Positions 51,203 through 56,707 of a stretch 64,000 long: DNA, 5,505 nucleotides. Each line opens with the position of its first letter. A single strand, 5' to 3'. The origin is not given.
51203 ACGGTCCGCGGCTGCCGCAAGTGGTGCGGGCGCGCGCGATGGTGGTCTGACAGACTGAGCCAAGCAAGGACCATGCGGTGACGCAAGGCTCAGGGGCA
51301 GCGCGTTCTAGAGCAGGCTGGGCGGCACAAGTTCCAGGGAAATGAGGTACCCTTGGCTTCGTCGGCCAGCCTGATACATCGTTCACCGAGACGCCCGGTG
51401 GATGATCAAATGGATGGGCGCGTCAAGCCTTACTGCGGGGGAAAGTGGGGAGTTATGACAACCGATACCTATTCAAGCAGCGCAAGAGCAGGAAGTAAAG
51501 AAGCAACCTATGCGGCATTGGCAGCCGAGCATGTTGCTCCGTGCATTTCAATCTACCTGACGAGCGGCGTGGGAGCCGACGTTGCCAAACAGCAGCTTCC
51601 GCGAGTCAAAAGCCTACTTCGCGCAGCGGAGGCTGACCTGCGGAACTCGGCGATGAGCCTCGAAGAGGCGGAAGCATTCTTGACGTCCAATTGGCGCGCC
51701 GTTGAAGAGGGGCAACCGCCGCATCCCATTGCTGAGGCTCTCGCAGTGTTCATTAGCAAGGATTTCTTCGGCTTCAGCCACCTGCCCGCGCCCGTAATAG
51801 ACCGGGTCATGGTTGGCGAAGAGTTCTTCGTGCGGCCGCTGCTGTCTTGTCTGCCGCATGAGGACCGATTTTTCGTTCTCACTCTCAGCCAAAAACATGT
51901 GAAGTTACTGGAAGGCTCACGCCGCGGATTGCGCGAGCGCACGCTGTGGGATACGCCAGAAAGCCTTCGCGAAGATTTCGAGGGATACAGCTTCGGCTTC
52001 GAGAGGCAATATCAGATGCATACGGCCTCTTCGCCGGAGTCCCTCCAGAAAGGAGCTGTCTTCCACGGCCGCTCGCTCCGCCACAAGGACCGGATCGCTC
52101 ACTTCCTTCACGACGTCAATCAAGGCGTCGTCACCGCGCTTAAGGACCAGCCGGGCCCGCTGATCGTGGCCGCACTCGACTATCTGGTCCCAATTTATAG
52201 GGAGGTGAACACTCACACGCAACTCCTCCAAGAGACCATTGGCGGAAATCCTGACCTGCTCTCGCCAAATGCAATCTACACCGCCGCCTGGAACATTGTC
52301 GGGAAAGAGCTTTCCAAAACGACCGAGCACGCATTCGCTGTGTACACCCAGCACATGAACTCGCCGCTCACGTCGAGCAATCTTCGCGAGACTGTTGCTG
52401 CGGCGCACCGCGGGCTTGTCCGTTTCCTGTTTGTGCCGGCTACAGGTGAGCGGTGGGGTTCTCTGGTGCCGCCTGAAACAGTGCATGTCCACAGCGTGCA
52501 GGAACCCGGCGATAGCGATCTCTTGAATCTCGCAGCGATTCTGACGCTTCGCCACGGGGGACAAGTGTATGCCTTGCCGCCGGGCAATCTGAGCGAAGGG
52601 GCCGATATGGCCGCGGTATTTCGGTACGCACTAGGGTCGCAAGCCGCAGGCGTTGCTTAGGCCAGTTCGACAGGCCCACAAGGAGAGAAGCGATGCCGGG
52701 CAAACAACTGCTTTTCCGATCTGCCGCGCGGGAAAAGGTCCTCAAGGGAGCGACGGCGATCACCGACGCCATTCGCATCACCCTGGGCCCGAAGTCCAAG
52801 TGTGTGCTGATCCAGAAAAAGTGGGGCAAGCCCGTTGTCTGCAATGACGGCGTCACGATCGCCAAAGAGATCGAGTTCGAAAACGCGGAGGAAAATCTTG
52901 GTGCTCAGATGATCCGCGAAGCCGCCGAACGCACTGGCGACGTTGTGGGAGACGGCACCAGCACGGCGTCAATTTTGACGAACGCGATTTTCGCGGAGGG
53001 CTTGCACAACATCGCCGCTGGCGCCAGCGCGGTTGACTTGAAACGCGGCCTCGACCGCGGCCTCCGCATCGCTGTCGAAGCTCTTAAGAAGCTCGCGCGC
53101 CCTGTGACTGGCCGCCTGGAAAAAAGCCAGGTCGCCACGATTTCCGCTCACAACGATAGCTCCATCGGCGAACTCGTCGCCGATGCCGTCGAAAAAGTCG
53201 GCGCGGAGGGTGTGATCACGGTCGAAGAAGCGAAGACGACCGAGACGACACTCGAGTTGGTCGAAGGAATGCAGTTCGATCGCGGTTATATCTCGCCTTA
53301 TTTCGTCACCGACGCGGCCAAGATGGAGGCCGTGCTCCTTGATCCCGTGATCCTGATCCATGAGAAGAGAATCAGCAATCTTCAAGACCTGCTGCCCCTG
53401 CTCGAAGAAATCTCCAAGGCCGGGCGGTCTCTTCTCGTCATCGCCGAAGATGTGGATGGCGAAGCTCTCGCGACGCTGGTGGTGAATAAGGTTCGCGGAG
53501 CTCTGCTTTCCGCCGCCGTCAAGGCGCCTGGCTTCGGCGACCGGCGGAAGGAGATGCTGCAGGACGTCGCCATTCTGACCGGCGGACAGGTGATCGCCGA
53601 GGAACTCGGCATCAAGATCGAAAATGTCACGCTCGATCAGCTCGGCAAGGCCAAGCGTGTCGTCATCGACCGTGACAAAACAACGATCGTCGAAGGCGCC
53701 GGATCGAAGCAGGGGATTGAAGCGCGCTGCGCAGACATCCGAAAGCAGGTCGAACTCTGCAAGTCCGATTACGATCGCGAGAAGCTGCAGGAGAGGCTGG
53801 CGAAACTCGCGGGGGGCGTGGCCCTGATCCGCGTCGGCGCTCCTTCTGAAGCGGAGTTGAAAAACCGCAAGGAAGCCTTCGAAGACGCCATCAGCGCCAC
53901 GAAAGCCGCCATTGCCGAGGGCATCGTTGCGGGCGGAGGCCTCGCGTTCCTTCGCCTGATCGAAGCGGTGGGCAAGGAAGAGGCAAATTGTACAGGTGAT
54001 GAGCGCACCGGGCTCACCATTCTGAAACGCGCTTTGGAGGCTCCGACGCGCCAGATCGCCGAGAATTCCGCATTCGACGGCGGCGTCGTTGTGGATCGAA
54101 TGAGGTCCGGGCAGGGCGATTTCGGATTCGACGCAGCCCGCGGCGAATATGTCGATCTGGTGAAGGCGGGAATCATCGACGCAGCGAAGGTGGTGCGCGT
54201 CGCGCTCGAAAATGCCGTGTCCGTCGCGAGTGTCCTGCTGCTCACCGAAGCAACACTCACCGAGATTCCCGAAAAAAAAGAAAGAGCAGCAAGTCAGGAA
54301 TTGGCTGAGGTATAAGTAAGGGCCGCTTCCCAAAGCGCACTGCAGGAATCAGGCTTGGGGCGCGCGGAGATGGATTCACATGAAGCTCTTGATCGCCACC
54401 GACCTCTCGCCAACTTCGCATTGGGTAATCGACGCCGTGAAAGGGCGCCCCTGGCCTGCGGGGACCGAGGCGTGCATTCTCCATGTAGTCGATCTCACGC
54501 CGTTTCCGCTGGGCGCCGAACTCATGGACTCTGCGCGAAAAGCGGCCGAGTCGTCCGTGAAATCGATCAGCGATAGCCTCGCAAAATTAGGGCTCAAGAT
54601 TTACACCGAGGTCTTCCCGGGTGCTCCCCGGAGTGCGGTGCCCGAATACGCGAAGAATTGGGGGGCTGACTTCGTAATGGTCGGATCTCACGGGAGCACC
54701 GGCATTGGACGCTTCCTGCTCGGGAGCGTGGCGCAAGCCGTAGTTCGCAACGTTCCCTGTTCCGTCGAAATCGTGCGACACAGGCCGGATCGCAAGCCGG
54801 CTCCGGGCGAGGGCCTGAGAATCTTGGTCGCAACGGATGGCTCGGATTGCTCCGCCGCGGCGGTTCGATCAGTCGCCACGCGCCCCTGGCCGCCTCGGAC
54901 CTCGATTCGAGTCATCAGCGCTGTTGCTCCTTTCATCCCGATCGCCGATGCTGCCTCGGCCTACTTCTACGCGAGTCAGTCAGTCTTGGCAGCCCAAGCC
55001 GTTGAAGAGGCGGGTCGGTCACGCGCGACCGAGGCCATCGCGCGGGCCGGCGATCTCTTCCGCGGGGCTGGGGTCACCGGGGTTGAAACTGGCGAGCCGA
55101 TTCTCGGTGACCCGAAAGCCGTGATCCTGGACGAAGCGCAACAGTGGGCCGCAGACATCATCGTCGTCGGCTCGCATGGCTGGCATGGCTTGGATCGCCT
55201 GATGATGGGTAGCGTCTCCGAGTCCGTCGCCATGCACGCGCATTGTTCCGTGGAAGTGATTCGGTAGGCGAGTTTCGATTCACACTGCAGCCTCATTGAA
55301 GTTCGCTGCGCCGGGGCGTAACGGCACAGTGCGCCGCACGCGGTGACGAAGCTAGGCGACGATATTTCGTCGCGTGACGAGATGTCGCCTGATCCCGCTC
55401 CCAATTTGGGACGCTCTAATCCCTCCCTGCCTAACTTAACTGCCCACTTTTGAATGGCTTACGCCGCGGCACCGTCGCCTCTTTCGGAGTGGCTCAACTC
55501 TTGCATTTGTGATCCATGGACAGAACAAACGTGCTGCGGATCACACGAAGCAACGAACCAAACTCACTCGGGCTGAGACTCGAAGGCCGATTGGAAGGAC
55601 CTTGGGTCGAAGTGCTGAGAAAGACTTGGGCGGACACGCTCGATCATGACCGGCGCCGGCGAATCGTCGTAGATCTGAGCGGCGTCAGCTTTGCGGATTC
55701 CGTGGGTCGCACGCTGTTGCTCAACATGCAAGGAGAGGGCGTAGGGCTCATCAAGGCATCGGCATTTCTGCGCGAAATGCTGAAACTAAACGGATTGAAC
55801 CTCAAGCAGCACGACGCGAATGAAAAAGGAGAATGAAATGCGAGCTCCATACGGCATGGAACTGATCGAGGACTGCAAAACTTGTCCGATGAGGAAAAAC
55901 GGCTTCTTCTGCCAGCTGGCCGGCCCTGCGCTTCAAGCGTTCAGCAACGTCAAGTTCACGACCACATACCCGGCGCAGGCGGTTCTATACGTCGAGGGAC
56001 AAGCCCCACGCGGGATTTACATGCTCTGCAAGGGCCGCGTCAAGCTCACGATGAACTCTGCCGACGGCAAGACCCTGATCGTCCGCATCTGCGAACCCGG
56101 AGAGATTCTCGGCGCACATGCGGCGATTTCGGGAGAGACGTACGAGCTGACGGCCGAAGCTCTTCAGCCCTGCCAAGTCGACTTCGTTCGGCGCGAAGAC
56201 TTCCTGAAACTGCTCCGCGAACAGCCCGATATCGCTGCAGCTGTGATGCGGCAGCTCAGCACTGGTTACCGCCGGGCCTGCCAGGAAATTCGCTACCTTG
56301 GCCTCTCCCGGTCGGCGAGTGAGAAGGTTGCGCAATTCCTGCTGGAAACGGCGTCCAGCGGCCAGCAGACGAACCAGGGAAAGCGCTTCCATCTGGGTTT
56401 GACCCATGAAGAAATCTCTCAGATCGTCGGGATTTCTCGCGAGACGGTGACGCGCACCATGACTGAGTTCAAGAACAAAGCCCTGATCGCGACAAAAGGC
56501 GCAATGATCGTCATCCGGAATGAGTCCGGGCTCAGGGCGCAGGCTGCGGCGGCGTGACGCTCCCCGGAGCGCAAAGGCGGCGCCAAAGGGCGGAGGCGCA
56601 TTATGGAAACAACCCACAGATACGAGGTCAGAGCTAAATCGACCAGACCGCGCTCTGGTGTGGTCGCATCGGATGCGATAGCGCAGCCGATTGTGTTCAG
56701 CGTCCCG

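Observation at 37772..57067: ~19-kb stress/dormancy-like supercluster resembling a hypoxia/stationary-phase regulon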

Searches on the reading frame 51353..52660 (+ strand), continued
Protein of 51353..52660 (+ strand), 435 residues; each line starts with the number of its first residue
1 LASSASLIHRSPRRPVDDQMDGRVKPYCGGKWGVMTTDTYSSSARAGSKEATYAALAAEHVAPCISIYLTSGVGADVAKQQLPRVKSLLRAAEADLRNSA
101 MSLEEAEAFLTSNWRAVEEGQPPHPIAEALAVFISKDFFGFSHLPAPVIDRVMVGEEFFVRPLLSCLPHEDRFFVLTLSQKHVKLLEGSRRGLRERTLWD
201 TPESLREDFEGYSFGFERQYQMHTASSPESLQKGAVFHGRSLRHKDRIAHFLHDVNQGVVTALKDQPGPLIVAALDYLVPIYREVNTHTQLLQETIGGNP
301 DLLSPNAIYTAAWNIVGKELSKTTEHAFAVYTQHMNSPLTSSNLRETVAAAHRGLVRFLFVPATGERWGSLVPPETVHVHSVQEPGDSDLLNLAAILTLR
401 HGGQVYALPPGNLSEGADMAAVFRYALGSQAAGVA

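Call 54: search_protein_families(library=pfam, proteins=[L020:5348-5890:-, L020:5984-6373:+, L020:6527-7081:+, L020:7265-9088:+, L020:9308-9982:+, L020:11274-11867:-, L020:11922-13223:-, L020:13220-13897:-, L020:13711-15033:-, L020:3530-4429:-])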
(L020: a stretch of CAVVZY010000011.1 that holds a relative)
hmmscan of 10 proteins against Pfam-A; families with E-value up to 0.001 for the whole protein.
L020:5348-5890:- (180 aa): 2 families
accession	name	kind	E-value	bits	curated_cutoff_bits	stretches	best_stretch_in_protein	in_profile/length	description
PF13577.12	SnoaL_4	-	6.6e-16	58.9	24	1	10-135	3-125/126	SnoaL-like domain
PF12680.13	SnoaL_2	-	3.6e-06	27.9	27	1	23-76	4-58/102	SnoaL-like domain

L020:5984-6373:+ (129 aa): 0 families

L020:6527-7081:+ (184 aa): 1 family
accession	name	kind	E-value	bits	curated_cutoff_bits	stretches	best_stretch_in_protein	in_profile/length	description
PF02566.24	OsmC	-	3e-16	60.1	27.5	1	74-168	5-98/100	OsmC-like protein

L020:7265-9088:+ (607 aa): 6 families
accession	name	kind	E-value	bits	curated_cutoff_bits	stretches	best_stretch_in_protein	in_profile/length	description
PF08282.18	Hydrolase_3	-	2.3e-24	86.9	20.9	2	131-211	174-254/255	haloacid dehalogenase-like hydrolase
PF00702.32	Hydrolase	-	2.1e-07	32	26.4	0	9-98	86-170/191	haloacid dehalogenase-like hydrolase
PF05116.19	S6PP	-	1.5e-06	28.4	20.3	1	113-191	133-212/247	Sucrose-6F-phosphate phosphohydrolase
PF01935.23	DUF87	-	5.2e-05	23.9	23.2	1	259-303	34-82/220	Helicase HerA, central domain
PF13401.12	AAA_22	-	0.00053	20.7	27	0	249-379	6-107/130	AAA domain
PF19027.5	DUF5752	-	0.00092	19.1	23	0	524-584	57-116/208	Family of unknown function (DUF5752)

L020:9308-9982:+ (224 aa): 2 families
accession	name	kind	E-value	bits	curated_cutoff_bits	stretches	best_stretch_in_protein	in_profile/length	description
PF00156.33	Pribosyltran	-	1.6e-19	70.3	26.3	1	10-167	13-129/158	Phosphoribosyl transferase domain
PF14681.12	UPRTase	-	0.0002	21.3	27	1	117-163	112-160/206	Uracil phosphoribosyltransferase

L020:11274-11867:- (197 aa): 2 families
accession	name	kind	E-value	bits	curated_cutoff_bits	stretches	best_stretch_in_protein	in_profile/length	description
PF03358.20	FMN_red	-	6.1e-23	81.5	24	1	15-154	3-141/152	NADPH-dependent FMN reductase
PF02525.22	Flavodoxin_2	-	0.00024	21.3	27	1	22-105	10-102/198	Flavodoxin-like fold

L020:11922-13223:- (433 aa): 2 families
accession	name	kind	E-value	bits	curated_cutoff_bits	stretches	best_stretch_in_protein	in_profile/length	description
PF00202.27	Aminotran_3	-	6.6e-109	364.7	30.5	1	17-426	7-401/403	Aminotransferase class-III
PF01212.27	Beta_elim_lyase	-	0.00023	21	27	0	98-326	48-245/288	Beta-eliminating lyase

L020:13220-13897:- (225 aa): 2 families
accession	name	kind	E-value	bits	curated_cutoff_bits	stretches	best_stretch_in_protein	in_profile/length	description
PF13500.12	AAA_26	-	8.2e-64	215.6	27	1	18-207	2-196/198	AAA domain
PF01656.29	CbiA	-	8e-07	29.5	25.4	1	20-209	2-119/125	CobQ/CobB/MinD/ParA nucleotide binding domain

L020:13711-15033:- (440 aa): 4 families
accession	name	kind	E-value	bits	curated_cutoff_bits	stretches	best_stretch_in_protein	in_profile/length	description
PF00155.27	Aminotran_1_2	-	9.9e-55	186.6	19.7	1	34-373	3-358/361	Aminotransferase class I and II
PF01212.27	Beta_elim_lyase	-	7.9e-07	29.1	27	1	46-202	3-170/288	Beta-eliminating lyase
PF01041.23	DegT_DnrJ_EryC1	-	0.00016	21.4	19.8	1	78-207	24-152/360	DegT/DnrJ/EryC1/StrS aminotransferase family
PF01053.26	Cys_Met_Meta_PP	-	0.00028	20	27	0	84-207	58-180/381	Cys/Met metabolism PLP-dependent enzyme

L020:3530-4429:- (299 aa): 0 families

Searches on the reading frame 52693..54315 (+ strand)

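Call 4: search_protein_families(library=pfam, proteins=[window:52693-54315:+])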
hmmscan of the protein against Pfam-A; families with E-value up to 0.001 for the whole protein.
window:52693-54315:+ (540 aa): 1 family
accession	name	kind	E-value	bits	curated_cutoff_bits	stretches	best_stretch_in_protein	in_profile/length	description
PF00118.29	Cpn60_TCP1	-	6.8e-68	230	34.3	1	23-522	1-486/490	TCP-1/cpn60 chaperonin family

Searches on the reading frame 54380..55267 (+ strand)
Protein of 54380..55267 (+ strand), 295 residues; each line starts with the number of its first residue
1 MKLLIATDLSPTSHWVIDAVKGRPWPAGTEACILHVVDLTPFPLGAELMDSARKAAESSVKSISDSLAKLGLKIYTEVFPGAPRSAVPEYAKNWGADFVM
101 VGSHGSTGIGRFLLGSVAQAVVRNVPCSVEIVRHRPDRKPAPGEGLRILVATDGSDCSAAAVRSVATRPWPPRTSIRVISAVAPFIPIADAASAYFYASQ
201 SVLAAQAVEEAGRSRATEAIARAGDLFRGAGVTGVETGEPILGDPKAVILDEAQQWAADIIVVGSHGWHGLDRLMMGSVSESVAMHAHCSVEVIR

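Call 4: search_protein_families(library=pfam, proteins=[window:54380-55267:+])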
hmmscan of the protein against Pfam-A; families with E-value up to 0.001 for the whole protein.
window:54380-55267:+ (295 aa): 1 family
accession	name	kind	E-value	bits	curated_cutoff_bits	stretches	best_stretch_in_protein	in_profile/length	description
PF00582.32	Usp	-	1.6e-46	158.8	24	2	147-295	4-141/141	Universal stress protein family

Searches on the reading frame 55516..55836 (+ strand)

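Call 4: search_protein_families(library=pfam, proteins=[window:55516-55836:+])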
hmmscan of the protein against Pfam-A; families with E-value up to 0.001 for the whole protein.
window:55516-55836:+ (106 aa): 1 family
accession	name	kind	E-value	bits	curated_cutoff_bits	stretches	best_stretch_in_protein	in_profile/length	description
PF13466.11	STAS_2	-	2.2e-08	34.6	29.2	1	20-94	1-79/80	STAS domain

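Call 55: search_protein_families(library=ncbifam, proteins=[window:55516-55836:+], max_evalue=0.01)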
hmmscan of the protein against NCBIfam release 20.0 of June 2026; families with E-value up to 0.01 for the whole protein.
window:55516-55836:+ (106 aa): 2 families
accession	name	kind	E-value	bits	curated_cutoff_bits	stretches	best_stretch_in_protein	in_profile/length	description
TIGR02886.1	spore_II_AA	equivalog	1e-06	28.7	114.75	1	16-94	8-92/106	anti-sigma F factor antagonist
TIGR00377.1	ant_ant_sig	superfamily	2e-05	24.4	53.45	1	8-71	4-67/108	anti-sigma factor antagonist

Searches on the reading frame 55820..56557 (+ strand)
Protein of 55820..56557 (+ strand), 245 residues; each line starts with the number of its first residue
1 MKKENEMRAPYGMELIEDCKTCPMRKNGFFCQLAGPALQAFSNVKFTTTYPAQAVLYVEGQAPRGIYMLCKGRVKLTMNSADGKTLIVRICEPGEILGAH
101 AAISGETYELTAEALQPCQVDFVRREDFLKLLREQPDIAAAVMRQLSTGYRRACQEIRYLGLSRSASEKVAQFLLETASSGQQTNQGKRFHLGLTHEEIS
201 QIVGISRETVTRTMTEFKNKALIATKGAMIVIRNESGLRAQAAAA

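Call 4: search_protein_families(library=pfam, proteins=[window:55820-56557:+])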
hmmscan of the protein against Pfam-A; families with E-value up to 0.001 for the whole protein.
window:55820-56557:+ (245 aa): 4 families
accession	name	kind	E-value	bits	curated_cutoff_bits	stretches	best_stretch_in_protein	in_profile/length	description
PF00027.35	cNMP_binding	-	6.7e-18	64.9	27.5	1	49-134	3-88/89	Cyclic nucleotide-binding domain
PF13545.12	HTH_Crp_2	-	1.1e-17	64.2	27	1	168-240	1-69/70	Crp-like helix-turn-helix domain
PF00325.26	Crp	-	2e-07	31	21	1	192-223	1-32/32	Bacterial regulatory proteins, crp family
PF04545.22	Sigma70_r4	-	0.00039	20.3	24.1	1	189-212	16-39/50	Sigma-70, region 4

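Call 33: search_solved_structures(query=window:55820-56557:+, show_alignments=2)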
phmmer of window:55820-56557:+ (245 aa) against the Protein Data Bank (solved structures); distinct sequences matched with E-value up to 0.001: 65 (the best 60 are shown).
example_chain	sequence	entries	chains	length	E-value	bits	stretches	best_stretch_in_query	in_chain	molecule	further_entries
4i02_A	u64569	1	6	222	4.8e-17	65.5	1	36-232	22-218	Catabolite gene activator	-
6dt4_A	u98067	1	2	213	1e-16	64.4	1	36-232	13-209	Cyclic AMP receptor protein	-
1i5z_A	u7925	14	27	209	1.3e-16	64.1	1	36-232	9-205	CATABOLITE GENE ACTIVATOR PROTEIN | CATABOLITE GENE ACTIVATOR PROTEIN (CAP) | PROTEIN (CATABOLITE GENE ACTIVATOR PROTEIN (CAP))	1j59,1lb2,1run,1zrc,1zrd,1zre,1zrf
1g6n_A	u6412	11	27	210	1.3e-16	64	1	36-232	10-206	CATABOLITE GENE ACTIVATOR PROTEIN | PROTEIN (CATABOLITE GENE ACTIVATOR PROTEIN) | Catabolite gene activator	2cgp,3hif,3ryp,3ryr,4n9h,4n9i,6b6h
1hw5_A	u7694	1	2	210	1.3e-16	64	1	36-232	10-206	CATABOLITE GENE ACTIVATOR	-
4hzf_A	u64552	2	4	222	1.6e-16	63.8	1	36-232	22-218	Catabolite gene activator | cAMP-activated global transcriptional regulator CRP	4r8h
4bh9_A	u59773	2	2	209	1.7e-16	63.7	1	36-232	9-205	cAMP-activated global transcriptional regulator CRP | CAMP RECEPTOR PROTEIN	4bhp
1i6x_A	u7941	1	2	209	1.8e-16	63.6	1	36-232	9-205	CATABOLITE GENE ACTIVATOR PROTEIN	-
4i01_A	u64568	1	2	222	1.9e-16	63.5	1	36-232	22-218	Catabolite gene activator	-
3fwe_A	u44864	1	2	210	1.9e-16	63.5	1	36-232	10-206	Catabolite gene activator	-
4i09_A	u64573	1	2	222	2.1e-16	63.4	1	36-232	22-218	Catabolite gene activator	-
1o3q_A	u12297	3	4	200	2.3e-16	63.3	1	36-232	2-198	CATABOLITE GENE ACTIVATOR PROTEIN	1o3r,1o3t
3qop_A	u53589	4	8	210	2.5e-16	63.1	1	36-232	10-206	Catabolite gene activator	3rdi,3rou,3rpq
1cgp_A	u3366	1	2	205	2.6e-16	63.1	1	36-232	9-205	PROTEIN (CATABOLITE GENE ACTIVATOR PROTEIN (CAP))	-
4i0b_A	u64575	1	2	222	3.1e-16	62.9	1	36-232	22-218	Catabolite gene activator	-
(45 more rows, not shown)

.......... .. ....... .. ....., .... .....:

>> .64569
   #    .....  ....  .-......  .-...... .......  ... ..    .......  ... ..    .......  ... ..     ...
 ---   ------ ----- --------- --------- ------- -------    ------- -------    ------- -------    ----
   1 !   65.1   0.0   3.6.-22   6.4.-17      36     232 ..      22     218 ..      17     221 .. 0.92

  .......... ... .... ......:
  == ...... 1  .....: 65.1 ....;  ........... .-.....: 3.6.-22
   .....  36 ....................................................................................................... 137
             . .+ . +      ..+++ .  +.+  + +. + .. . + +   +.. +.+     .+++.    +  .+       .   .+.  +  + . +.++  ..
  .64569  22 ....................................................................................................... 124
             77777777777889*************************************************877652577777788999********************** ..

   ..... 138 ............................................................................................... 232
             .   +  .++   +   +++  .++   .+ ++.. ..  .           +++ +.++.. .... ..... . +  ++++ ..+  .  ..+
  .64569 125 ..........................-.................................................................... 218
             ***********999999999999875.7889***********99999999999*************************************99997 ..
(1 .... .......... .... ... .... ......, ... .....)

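Call 55: search_protein_families(library=ncbifam, proteins=[window:55820-56557:+], max_evalue=0.01)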
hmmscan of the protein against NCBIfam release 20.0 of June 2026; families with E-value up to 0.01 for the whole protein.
window:55820-56557:+ (245 aa): 14 families
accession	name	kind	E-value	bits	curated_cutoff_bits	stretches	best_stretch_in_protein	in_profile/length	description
NF008732.0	PRK11753.1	equivalog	2e-23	83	266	1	37-232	15-210/214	cAMP-activated global transcriptional regulator CRP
NF006901.0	PRK09392.1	equivalog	2.2e-21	76.3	211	1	24-241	9-220/236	transcriptional activator FtrB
NF050806.1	TransRegFixKCaul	equivalog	7.8e-21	74.3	300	1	47-240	25-212/215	transcriptional regulator FixK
NF045989.1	TransRegFnrLRhodb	equivalog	3.2e-19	69.1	300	1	16-232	7-225/245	transcriptional regulator FnrL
NF053664.1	TransRegPtrACyano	equivalog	2.3e-17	63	300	1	65-227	29-184/196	Crp/Fnr family transcriptional regulator PtrA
NF010499.0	PRK13918.1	equivalog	2.4e-16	59.9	274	1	43-242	10-201/205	CRP/FNR family transcriptional regulator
NF008365.0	PRK11161.1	subfamily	5.3e-15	55.4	228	1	54-243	56-244/250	fumarate/nitrate reduction transcriptional regulator Fnr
TIGR03697.1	NtcA_cyano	equivalog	4.4e-12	46.2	244.95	1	57-234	5-184/193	global nitrogen regulator NtcA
NF052518.1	TransRegLdrP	equivalog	4.7e-12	46.3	300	1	55-242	9-188/195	transcriptional regulator LdrP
NF050815.1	TransActFtrBCaul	equivalog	3.6e-08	33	300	1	45-238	32-219/251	transcriptional activator FtrB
NF041163.2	encap_f2b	equivalog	5.8e-07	29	400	1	38-147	88-198/450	family 2B encapsulin nanocompartment shell protein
NF007707.0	PRK10402.1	subfamily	6.2e-05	22.7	180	1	48-240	34-216/226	transcriptional regulator YeiL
TIGR03896.1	cyc_nuc_ocin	subfamily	0.00028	20.3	161.05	1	50-167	166-284/317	bacteriocin-type transport-associated protein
TIGR02937.1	sigma70-ECF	superfamily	0.0022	17.7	42.9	1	191-220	131-160/165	sigma-70 family RNA polymerase sigma factor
